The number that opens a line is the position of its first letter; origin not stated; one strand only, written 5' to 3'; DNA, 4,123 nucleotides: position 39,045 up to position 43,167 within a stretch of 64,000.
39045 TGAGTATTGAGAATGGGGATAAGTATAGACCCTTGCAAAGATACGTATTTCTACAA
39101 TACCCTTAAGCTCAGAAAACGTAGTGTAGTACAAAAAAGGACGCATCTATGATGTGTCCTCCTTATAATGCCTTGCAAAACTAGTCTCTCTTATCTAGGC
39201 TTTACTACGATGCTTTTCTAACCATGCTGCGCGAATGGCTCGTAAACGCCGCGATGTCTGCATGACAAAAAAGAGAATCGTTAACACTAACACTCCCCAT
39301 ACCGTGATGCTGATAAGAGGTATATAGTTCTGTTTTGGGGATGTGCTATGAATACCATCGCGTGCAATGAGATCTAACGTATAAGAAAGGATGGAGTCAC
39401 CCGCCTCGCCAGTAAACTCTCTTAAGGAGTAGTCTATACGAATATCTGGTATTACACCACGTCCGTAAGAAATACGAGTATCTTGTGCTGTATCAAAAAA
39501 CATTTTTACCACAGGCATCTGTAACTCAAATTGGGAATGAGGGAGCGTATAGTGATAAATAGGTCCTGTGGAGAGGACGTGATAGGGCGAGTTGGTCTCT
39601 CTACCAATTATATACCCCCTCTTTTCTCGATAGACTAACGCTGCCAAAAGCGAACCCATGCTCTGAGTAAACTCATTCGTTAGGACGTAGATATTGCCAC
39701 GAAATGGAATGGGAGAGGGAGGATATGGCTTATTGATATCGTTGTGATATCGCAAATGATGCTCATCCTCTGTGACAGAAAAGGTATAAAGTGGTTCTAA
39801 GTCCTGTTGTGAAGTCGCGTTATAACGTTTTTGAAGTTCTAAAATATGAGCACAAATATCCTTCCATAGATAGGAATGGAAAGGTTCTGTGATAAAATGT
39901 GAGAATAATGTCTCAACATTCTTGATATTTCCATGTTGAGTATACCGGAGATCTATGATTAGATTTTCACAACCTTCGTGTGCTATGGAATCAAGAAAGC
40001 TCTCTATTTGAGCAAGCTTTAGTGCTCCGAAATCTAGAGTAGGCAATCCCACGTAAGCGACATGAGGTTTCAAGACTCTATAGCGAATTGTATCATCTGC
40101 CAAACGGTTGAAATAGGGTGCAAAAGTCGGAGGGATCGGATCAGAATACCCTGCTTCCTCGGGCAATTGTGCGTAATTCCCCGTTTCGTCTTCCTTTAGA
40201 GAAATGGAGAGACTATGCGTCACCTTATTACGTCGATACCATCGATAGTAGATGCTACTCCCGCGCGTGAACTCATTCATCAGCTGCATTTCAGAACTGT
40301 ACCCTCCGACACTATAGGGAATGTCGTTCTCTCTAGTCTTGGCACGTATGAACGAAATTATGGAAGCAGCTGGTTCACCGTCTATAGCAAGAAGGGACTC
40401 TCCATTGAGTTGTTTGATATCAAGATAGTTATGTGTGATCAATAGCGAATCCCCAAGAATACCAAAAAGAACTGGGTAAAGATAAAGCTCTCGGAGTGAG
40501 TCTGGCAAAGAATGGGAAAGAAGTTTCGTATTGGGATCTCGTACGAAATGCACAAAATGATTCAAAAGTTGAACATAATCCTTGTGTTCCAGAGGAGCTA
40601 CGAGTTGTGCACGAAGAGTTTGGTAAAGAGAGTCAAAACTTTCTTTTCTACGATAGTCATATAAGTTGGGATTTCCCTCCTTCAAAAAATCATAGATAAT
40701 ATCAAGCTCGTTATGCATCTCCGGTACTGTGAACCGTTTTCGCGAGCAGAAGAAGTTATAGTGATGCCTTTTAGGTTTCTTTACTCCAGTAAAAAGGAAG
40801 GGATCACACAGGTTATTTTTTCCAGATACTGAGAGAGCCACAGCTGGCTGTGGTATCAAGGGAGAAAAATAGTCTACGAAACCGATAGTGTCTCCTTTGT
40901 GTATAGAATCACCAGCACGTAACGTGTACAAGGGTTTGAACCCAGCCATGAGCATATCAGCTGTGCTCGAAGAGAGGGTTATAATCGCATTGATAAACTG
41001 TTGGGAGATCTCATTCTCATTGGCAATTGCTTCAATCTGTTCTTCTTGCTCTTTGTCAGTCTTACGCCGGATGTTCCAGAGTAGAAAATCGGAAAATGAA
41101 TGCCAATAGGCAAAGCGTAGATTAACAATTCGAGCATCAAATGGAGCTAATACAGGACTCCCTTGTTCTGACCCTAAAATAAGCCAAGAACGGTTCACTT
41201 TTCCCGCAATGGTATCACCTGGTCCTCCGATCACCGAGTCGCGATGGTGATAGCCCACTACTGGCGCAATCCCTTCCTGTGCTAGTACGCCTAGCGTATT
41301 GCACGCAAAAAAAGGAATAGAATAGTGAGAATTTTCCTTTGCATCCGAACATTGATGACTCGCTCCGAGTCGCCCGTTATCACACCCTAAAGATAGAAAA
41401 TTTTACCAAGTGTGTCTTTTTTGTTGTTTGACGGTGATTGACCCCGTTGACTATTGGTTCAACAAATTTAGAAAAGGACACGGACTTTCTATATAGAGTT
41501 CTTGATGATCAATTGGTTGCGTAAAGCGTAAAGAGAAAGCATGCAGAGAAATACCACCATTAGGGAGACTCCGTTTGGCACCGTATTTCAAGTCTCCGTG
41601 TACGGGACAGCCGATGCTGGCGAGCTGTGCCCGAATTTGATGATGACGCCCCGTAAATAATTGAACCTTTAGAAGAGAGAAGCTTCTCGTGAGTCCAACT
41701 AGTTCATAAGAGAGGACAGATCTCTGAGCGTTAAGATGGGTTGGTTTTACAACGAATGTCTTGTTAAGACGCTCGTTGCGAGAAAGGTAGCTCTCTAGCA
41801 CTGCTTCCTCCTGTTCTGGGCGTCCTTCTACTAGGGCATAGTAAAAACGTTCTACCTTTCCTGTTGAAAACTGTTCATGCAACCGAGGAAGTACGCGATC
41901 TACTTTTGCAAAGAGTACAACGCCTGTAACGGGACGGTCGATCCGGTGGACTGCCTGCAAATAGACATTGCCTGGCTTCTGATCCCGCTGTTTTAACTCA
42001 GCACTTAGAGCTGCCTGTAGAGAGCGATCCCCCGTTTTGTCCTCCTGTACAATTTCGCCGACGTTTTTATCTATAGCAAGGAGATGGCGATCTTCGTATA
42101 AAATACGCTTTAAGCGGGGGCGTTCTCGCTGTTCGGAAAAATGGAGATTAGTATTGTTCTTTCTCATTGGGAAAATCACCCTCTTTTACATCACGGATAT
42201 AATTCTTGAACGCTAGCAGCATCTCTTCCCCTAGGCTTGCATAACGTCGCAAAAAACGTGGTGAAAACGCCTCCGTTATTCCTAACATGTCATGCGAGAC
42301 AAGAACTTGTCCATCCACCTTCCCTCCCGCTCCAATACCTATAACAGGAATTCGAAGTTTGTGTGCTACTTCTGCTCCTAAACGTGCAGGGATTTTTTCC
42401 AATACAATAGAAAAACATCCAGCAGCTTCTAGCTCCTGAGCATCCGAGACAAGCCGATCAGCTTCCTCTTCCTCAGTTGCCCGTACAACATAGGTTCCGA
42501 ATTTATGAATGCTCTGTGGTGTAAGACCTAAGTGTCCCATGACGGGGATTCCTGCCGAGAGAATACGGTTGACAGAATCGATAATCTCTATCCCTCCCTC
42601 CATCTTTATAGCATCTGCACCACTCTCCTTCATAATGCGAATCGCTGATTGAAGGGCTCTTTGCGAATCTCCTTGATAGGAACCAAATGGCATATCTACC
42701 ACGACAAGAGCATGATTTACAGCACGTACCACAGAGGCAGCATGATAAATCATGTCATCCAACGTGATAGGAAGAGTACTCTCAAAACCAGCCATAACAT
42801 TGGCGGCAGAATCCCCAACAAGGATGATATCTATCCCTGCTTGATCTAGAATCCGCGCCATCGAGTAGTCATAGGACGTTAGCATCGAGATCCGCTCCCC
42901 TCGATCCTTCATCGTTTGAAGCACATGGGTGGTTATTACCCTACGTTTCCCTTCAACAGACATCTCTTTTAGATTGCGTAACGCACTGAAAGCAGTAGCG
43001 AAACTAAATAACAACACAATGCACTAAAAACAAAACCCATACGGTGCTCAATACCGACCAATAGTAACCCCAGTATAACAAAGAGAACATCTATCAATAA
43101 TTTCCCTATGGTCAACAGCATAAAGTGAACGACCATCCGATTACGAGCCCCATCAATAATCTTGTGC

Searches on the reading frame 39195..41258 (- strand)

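Call 77: search_protein_families(library=pfam, proteins=[window:39195-41258:-], max_evalue=1e-8)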
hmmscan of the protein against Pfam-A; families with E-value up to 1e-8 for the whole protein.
window:39195-41258:- (687 aa): 1 family
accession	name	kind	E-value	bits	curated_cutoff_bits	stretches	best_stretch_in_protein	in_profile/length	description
PF03572.23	Peptidase_S41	-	2.4e-11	43.9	24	1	400-607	2-164/165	Peptidase family S41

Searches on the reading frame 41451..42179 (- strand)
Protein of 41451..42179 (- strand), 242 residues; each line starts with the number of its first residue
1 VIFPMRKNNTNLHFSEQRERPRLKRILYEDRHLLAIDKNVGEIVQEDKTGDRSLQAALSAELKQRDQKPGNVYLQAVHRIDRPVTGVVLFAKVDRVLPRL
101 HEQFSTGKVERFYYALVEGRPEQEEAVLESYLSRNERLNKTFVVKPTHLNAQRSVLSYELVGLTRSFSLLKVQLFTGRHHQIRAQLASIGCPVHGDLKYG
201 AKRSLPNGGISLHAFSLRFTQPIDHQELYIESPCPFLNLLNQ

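Call 77: search_protein_families(library=pfam, proteins=[window:41451-42179:-], max_evalue=1e-8)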
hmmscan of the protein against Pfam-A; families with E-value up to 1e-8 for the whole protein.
window:41451-42179:- (242 aa): 1 family
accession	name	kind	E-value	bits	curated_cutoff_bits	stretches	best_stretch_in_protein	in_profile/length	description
PF00849.27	PseudoU_synth_2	-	4.3e-25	89.1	26.8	1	32-188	1-152/152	RNA pseudouridylate synthase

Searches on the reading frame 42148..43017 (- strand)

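Call 77: search_protein_families(library=pfam, proteins=[window:42148-43017:-], max_evalue=1e-8)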
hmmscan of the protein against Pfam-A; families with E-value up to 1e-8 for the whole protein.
window:42148-43017:- (289 aa): 1 family
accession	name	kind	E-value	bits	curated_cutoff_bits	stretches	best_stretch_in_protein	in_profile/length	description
PF02548.21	Pantoate_transf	-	2.3e-112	375.1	28.7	1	28-285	2-259/259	Ketopantoate hydroxymethyltransferase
